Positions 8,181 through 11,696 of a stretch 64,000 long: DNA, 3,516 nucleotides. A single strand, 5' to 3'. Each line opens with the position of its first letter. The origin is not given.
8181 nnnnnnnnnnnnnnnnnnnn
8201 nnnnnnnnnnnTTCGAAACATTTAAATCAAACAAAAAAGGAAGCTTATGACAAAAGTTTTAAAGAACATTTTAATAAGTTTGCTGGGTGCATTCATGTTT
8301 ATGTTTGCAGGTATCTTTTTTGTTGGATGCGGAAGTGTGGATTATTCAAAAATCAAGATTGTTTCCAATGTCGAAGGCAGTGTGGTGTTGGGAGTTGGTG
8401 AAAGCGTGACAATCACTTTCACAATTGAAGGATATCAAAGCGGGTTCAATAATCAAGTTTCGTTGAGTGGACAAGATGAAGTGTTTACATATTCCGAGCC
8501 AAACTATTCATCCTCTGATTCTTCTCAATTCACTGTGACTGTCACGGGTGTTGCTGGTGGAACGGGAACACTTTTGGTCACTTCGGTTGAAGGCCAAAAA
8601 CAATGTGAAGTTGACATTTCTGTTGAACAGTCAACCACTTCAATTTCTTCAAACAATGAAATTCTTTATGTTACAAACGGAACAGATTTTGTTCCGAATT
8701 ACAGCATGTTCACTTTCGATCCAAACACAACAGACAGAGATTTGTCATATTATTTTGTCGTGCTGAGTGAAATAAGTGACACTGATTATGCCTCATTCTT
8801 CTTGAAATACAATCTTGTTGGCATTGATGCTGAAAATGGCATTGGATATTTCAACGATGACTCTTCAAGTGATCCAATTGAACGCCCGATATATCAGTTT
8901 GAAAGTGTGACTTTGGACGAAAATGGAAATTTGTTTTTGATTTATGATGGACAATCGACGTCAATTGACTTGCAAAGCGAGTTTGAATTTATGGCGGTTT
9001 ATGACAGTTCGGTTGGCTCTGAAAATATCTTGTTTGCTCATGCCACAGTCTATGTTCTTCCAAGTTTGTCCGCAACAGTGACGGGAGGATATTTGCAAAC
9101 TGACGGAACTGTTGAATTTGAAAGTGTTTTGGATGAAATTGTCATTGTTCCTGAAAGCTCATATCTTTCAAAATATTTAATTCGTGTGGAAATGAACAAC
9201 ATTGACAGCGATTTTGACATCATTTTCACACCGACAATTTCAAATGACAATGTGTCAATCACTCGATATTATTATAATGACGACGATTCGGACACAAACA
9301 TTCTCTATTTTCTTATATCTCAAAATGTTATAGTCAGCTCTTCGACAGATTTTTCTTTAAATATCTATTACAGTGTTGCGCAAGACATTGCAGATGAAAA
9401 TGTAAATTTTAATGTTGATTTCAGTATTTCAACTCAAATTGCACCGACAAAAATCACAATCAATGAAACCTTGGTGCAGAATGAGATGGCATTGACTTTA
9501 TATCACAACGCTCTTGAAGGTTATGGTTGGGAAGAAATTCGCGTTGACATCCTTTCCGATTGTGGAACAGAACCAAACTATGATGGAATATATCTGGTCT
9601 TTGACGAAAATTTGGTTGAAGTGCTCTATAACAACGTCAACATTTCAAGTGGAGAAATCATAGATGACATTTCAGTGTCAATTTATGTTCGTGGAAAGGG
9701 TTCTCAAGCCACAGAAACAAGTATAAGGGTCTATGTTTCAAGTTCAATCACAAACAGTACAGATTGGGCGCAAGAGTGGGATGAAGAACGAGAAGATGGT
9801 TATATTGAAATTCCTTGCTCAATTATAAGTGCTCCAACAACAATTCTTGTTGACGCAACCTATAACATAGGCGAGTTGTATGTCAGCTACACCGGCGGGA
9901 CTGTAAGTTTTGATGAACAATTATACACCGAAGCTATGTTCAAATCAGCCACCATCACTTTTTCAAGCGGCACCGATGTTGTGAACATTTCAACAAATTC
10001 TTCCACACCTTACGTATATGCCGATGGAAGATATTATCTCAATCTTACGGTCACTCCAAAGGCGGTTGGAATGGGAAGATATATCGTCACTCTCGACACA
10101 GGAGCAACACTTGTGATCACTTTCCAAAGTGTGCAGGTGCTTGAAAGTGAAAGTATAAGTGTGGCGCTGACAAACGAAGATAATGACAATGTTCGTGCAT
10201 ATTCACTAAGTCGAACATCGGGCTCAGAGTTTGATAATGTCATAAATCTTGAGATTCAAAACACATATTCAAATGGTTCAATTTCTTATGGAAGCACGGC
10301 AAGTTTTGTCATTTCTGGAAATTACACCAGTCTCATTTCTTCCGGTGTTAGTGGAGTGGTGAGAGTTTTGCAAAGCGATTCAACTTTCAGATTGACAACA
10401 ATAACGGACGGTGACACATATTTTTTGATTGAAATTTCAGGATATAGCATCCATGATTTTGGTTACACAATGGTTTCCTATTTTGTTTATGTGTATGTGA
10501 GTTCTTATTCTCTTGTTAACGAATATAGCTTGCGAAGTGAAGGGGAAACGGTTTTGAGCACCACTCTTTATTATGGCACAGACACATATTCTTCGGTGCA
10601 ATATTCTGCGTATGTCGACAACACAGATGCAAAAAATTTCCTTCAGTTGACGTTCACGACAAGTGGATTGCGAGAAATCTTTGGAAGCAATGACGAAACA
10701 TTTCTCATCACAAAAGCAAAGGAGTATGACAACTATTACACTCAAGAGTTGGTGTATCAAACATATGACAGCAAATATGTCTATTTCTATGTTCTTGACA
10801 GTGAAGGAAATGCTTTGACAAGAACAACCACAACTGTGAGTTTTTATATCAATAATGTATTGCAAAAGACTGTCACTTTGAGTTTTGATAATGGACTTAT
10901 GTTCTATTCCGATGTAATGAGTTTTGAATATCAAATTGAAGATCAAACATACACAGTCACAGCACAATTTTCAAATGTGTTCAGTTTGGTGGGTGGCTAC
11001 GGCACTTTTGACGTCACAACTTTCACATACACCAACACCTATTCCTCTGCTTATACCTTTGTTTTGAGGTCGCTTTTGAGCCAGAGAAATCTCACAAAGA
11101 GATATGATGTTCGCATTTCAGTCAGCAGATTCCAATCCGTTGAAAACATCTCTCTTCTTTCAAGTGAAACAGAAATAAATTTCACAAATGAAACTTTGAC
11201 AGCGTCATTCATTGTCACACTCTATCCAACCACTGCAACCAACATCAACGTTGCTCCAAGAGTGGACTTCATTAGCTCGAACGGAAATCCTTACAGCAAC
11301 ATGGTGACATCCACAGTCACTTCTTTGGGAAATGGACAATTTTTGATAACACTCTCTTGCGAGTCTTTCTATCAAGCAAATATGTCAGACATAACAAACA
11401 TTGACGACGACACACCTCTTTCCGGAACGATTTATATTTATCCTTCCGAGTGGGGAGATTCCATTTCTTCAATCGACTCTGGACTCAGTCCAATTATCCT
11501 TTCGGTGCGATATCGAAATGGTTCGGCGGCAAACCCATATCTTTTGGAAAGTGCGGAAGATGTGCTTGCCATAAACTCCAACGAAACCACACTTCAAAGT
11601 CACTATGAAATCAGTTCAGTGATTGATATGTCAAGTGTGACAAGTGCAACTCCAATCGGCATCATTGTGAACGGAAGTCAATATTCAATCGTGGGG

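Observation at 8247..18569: Architecture of the giant lipoprotein: Ig-like stalk plus three separate GLUG/beta-helix modules, with no wall anchor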

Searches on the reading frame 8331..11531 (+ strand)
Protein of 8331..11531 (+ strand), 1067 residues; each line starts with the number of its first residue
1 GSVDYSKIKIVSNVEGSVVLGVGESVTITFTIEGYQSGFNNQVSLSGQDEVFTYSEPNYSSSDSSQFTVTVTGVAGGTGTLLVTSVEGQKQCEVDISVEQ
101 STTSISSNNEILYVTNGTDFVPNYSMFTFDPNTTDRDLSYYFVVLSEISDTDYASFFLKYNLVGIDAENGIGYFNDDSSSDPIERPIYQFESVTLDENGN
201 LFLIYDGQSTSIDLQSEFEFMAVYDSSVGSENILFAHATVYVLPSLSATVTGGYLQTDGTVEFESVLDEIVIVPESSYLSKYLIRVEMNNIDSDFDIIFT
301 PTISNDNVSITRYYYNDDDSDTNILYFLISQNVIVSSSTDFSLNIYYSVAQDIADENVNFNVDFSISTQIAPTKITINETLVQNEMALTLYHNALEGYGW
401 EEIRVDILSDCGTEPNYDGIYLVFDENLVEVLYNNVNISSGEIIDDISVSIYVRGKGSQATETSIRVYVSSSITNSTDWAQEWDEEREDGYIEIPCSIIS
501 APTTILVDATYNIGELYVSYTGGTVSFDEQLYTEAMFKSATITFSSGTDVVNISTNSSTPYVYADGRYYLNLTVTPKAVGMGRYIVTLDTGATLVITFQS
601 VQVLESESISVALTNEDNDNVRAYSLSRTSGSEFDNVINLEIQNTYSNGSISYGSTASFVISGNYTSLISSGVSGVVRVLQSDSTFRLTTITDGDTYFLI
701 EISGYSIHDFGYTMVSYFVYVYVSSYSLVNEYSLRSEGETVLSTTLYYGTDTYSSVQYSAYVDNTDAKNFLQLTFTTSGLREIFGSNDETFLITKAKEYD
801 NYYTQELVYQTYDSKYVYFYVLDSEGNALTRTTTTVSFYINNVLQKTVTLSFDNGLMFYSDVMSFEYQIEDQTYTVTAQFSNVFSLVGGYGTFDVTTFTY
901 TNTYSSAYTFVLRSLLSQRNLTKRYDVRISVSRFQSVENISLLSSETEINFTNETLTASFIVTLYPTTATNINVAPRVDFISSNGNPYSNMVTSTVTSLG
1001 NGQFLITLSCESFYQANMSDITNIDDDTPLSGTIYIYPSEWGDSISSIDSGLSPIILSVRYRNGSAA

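Call 38: search_solved_structures(query=A2, max_evalue=1)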
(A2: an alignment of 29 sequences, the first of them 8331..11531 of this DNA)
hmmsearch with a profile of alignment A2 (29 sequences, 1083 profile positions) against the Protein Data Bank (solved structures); distinct sequences matched with E-value up to 1: 2.
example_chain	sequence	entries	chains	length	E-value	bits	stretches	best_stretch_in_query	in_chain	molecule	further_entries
5b71_E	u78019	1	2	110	0.17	13.2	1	19-68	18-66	Complement C5 beta chain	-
4uid_A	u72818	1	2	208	0.65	11.3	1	9-98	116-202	SURFACE LAYER PROTEIN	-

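Call 43: find_homologous_proteins(query=A2)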
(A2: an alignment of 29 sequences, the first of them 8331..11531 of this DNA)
Query A2 (29 sequences): 8000 candidates shared short words with the query, none scored E <= 0.001.

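Call 87: predict_structure(protein=window:8331-11531:+)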
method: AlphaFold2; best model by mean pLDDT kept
length: 1067 residues; sequences in the alignment: 1
mean_pLDDT: 37.0   pTM: 0.29
mean pLDDT of the five models: 37.0, 29.0, 27.1, 26.5, 25.0
residues with pLDDT >= 90: 0; 70-90: 0; 50-70: 62; < 50: 1005
segments of 3 or more residues with pLDDT < 50: 1-25, 39-50, 76-81, 83-92, 98-162, 175-186, 195-200, 206-1067
pLDDT, mean of each block of 10 residues (from residue 1): 33 44 49 50 47 56 54 51 45 47 36 33 28 33 44 43 52 49 46 48 49 41 40 39 39 33 37 38 43 40 40 40 43 36 38 37 36 40 40 40 41 41 41 34 33 36 42 32 38 42 35 37 40 34 41 40 37 41 42 40 38 39 38 35 30 28 29 30 28 27 26 24 20 29 25 27 27 30 32 27 29 32 33 32 37 32 34 38 34 35 35 33 36 36 40 36 40 37 34 41 41 34 33 29 32 27 29
secondary structure, 60 per line:
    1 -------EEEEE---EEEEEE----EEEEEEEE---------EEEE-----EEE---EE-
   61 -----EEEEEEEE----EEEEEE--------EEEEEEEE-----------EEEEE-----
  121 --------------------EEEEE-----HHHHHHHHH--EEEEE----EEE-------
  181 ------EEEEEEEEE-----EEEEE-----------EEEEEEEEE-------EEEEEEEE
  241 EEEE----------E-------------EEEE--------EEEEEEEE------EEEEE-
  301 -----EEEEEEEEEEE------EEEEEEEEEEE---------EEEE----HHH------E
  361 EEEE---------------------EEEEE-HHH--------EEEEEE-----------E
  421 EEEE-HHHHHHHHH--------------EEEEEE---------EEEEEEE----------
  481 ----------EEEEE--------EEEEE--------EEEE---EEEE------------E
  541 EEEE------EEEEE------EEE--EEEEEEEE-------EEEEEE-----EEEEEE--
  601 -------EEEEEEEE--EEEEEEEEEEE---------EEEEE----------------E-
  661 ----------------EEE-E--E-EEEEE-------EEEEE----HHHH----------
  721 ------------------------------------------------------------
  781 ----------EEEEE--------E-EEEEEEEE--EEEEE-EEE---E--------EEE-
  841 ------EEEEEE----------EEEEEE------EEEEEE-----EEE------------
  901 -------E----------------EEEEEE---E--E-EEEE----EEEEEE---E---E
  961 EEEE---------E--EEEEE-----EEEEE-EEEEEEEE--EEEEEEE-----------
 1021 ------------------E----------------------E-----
elements in order (helices of 4 or more, strands of 3 or more residues): E8-12 E16-21 E26-33 E43-46 E52-54 E66-73 E78-83 E92-99 E111-115 E141-145 H151-159 E162-166 E171-173 E187-195 E201-205 E217-225 E233-244 E269-272 E281-288 E295-299 E306-316 E323-333 E343-346 E360-364 E386-390 E403-408 E420-424 H426-434 E449-454 E464-470 E491-495 E504-508 E517-520 E524-527 E540-544 E551-555 E562-564 E567-574 E582-587 E593-598 E608-615 E618-628 E638-642 E677-679 E686-690 E698-702 H707-710 E791-795 E806-813 E816-820 E822-824 E837-839 E847-852 E863-868 E875-880 E886-888 E925-930 E939-942 E947-952 E960-964 E977-981 E987-991 E993-1000 E1003-1009

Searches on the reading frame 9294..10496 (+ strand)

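Call 8: search_protein_families(library=pfam, proteins=[window:9294-10496:+], max_evalue=10)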
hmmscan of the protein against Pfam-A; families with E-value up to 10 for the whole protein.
window:9294-10496:+ (401 aa): 1 family
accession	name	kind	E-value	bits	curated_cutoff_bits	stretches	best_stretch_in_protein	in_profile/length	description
PF15780.11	ASH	-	0.13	12.9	27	1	272-313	11-51/98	Abnormal spindle-like microcephaly-assoc'd, ASPM-SPD-2-Hydin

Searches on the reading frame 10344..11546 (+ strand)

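Call 8: search_protein_families(library=pfam, proteins=[window:10344-11546:+], max_evalue=10)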
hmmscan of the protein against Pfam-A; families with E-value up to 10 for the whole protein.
window:10344-11546:+ (401 aa): 2 families
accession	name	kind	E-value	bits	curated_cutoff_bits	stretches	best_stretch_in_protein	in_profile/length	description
PF19290.4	PmbA_TldD_2nd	-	0.091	13.7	20.9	1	124-174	20-71/109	PmbA/TldA metallopeptidase central domain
PF09134.16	Invasin_D3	-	6.1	7.9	33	1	143-189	21-64/98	Invasin, domain 3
